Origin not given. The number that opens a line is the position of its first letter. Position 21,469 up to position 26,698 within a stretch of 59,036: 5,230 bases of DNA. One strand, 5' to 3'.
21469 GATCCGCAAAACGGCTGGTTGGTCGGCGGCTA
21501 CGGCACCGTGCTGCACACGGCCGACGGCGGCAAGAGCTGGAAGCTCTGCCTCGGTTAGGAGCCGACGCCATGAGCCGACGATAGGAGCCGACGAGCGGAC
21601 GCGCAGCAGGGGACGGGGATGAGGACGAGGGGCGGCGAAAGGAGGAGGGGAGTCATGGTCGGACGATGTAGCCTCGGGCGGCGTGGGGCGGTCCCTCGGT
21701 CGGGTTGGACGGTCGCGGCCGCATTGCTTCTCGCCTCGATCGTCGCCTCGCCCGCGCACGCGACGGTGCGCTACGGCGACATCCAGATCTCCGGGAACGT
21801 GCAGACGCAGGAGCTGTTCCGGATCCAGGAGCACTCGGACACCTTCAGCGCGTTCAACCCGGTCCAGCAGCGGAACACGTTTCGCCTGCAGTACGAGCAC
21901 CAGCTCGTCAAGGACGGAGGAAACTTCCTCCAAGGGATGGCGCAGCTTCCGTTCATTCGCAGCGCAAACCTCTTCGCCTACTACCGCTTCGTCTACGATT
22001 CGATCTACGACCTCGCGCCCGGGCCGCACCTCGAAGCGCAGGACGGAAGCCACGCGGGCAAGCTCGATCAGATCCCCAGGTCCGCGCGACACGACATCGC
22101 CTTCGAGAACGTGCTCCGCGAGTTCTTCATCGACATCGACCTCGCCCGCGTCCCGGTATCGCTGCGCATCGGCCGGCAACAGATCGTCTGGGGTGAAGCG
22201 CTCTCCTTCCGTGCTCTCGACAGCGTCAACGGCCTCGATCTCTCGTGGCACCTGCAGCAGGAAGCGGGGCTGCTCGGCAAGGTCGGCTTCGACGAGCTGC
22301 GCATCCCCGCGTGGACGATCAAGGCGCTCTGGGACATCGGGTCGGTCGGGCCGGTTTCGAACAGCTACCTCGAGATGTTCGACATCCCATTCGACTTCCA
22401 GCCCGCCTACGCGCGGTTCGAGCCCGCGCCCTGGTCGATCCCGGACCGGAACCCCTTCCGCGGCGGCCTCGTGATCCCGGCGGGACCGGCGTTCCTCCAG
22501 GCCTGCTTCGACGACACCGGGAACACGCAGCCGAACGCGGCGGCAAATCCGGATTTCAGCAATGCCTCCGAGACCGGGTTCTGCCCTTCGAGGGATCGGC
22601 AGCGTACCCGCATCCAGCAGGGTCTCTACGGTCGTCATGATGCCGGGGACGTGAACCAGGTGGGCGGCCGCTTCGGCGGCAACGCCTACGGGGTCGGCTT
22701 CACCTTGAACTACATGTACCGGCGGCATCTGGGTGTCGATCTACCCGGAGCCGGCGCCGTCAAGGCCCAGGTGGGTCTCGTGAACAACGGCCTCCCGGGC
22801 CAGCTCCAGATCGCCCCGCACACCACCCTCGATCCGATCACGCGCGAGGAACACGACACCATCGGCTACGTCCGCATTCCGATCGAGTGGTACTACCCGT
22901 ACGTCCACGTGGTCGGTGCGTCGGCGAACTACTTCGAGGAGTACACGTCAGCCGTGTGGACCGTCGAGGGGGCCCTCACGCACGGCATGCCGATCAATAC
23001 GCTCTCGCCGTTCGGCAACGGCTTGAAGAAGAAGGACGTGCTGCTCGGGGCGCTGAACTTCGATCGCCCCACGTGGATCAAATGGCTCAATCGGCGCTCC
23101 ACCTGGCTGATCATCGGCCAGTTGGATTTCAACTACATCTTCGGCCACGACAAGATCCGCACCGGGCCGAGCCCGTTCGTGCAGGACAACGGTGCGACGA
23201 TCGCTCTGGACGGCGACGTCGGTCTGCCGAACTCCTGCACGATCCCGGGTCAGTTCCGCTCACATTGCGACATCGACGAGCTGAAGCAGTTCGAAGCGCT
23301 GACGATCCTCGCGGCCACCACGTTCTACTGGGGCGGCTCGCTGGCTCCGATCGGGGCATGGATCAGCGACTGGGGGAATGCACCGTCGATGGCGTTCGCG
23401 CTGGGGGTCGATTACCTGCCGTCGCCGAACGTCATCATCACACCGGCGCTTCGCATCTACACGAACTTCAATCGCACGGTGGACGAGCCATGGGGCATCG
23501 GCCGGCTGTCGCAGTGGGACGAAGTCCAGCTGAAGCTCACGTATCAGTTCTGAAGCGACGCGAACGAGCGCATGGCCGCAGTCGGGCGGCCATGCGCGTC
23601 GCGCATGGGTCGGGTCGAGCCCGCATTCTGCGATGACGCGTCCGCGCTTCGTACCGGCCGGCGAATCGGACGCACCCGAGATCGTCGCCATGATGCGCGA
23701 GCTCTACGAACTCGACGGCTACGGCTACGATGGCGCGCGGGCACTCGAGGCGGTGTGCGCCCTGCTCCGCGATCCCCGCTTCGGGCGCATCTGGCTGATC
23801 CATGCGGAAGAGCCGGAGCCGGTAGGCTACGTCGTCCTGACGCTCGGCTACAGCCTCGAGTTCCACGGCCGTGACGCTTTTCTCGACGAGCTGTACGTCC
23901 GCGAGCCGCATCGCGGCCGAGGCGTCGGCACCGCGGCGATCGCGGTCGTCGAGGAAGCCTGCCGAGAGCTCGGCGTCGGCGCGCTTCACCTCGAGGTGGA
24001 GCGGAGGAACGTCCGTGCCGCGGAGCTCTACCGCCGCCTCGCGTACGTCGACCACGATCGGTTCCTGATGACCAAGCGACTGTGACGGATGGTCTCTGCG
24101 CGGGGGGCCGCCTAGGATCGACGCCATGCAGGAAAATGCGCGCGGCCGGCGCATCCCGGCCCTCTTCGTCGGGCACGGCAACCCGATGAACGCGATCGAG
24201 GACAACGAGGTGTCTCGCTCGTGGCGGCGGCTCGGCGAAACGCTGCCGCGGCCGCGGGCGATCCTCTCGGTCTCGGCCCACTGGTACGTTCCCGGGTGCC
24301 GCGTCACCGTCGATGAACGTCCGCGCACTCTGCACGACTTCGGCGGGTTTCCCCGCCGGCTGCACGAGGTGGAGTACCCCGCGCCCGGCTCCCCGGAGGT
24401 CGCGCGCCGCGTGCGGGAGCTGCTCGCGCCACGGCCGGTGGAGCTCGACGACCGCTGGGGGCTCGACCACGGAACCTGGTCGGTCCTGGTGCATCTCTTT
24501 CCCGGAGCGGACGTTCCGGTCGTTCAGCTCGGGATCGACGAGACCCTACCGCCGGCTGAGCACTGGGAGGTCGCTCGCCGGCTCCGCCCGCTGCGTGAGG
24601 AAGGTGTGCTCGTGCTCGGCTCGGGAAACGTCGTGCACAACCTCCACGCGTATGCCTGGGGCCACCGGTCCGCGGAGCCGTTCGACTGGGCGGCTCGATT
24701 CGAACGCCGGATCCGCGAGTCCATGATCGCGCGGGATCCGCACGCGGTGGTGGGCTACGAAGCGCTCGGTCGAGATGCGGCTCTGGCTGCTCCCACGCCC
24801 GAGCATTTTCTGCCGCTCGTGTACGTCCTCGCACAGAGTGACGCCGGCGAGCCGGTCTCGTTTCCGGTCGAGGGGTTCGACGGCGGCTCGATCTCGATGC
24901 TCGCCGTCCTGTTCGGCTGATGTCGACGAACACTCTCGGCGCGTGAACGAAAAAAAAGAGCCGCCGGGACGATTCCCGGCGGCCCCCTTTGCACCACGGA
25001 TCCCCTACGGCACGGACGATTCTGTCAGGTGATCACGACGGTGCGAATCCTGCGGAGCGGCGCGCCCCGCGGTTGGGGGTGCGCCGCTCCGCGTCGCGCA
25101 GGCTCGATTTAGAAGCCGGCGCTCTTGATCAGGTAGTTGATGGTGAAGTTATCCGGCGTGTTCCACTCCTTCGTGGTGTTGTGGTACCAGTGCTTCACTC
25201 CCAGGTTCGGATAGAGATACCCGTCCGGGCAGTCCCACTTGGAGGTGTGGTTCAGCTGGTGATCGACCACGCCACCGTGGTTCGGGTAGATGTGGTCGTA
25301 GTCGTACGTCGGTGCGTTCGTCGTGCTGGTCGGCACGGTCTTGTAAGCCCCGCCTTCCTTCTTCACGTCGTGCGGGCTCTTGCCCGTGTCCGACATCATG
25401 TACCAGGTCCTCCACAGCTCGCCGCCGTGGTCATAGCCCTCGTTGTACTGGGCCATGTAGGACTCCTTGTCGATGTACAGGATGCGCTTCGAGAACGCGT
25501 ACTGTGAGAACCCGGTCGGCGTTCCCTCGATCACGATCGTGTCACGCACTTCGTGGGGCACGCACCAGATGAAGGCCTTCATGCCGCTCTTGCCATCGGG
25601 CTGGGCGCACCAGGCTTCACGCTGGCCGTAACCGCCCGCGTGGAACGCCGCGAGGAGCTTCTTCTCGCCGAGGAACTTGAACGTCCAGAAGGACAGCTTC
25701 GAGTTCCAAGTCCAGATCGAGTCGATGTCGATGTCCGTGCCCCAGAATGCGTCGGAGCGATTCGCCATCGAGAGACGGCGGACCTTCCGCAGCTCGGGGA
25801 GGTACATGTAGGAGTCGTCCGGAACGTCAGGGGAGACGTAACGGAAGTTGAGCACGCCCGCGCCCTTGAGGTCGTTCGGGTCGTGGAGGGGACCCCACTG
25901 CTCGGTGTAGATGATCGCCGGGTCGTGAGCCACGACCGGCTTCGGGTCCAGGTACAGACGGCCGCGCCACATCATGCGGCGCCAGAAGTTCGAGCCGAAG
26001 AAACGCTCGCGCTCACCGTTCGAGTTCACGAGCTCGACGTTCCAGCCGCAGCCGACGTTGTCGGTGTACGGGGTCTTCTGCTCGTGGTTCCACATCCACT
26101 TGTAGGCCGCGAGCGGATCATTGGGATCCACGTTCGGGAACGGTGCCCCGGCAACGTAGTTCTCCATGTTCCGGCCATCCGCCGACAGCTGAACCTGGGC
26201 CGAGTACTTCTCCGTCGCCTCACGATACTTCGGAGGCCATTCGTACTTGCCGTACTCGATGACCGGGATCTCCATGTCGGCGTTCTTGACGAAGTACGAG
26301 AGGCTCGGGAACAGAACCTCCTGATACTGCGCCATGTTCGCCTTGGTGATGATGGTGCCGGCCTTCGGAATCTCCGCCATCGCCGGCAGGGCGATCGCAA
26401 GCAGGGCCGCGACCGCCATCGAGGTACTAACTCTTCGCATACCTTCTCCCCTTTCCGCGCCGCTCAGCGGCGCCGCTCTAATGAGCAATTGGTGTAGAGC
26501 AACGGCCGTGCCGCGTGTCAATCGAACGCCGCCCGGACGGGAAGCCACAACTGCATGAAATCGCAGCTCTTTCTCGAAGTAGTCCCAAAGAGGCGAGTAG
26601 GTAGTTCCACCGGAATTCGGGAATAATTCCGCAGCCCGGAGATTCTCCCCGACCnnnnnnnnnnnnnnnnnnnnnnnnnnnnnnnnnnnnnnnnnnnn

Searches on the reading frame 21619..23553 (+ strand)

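Call 13: search_protein_families(library=pfam, proteins=[window:21619-23553:+], max_evalue=0.00001)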
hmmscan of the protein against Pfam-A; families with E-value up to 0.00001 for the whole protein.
window:21619-23553:+ (644 aa): 1 family
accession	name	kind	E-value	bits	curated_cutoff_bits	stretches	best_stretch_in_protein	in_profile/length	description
PF06980.17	DUF1302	-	2.8e-18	66.7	23.2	1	32-535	4-430/541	Protein of unknown function (DUF1302)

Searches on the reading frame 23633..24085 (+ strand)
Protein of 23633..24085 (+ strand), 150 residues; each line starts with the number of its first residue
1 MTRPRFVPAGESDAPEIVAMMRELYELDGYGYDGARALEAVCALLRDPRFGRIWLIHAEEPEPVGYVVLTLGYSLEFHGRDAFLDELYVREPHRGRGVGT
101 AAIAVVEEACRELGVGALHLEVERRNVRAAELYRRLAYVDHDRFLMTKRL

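Call 13: search_protein_families(library=pfam, proteins=[window:23633-24085:+], max_evalue=0.00001)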
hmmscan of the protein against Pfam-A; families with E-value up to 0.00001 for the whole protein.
window:23633-24085:+ (150 aa): 2 families
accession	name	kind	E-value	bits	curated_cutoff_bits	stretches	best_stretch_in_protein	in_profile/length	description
PF00583.31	Acetyltransf_1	-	1.4e-17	64.5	20.7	1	20-137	3-115/116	Acetyltransferase (GNAT) family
PF13508.13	Acetyltransf_7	-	2e-08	34.9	27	1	53-138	5-82/84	Acetyltransferase (GNAT) domain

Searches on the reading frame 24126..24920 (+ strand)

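Call 13: search_protein_families(library=pfam, proteins=[window:24126-24920:+], max_evalue=0.00001)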
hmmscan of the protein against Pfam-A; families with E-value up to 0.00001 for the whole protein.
window:24126-24920:+ (264 aa): 1 family
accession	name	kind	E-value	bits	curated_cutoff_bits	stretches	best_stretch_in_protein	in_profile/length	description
PF02900.23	LigB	-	2.9e-19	69.7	26.3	1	27-238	28-244/269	Catalytic LigB subunit of aromatic ring-opening dioxygenase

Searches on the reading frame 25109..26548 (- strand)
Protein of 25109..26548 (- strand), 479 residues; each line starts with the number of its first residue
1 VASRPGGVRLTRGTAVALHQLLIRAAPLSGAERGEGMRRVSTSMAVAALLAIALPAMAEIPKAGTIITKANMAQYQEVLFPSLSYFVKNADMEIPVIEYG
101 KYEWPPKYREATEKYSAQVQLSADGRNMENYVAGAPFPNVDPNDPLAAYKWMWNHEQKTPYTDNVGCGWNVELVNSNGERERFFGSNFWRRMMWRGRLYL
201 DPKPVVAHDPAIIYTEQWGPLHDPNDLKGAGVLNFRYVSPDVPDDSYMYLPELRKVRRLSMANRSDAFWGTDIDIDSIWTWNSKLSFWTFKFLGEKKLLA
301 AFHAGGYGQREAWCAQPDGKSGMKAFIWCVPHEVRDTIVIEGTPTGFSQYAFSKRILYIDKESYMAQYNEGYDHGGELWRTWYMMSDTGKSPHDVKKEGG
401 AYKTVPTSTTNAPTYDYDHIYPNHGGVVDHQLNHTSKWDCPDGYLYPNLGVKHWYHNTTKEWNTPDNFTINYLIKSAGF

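Call 13: search_protein_families(library=pfam, proteins=[window:25109-26548:-], max_evalue=0.00001)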
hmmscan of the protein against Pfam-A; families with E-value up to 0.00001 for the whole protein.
window:25109-26548:- (479 aa): 2 families
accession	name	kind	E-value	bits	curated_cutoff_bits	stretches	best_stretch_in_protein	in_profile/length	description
PF07044.18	DUF1329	-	3.1e-44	152.2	23.1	1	67-388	2-315/368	Protein of unknown function (DUF1329)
PF17131.11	LolA_like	-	8.9e-16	58.5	30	1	223-298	11-81/184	Outer membrane lipoprotein-sorting protein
